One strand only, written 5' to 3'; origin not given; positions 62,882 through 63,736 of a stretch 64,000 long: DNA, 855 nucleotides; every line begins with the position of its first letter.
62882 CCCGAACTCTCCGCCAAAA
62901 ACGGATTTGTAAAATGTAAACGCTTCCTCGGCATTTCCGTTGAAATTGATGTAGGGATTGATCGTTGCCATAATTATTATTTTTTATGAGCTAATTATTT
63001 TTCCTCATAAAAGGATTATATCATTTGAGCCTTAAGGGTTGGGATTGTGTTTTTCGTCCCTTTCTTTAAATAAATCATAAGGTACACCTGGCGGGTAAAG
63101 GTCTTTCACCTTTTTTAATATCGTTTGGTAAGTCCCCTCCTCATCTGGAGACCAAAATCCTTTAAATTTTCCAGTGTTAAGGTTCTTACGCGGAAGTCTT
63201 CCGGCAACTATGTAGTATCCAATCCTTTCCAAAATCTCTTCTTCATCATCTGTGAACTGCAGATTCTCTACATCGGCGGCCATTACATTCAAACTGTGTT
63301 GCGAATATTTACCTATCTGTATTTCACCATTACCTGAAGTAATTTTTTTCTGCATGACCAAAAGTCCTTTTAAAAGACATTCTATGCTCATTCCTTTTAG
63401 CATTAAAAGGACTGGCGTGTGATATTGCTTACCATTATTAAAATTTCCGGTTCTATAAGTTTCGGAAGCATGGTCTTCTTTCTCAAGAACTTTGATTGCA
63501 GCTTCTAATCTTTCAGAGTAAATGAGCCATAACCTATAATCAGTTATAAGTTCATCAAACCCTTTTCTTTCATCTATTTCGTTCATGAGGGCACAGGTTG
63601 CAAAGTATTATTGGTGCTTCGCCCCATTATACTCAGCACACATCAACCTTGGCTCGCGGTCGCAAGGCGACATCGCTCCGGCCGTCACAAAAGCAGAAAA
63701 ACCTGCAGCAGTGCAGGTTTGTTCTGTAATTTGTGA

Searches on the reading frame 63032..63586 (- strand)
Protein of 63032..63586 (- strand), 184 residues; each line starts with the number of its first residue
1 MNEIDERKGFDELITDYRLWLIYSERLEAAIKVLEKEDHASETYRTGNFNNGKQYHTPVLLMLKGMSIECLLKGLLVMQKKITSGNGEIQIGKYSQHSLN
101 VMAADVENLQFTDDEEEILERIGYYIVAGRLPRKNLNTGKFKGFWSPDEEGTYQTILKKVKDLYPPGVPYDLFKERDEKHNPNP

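Call 55: find_encoding_contigs(protein=window:63032-63586:-, flank=10000, max_places=3)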
Protein window:63032-63586:- (184 aa): 2 contigs read that carry it; 2 places shown.
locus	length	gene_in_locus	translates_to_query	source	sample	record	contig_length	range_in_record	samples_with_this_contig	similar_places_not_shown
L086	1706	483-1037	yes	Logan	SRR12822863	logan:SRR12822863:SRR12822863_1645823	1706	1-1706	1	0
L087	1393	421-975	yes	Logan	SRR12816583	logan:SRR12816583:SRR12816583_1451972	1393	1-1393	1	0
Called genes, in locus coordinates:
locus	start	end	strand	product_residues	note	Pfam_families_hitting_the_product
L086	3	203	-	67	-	?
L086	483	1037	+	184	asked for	-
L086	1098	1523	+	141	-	PF00903:Glyoxalase, PF06983:3-dmu-9_3-mt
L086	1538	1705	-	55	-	?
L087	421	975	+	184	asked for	-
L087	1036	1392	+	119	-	?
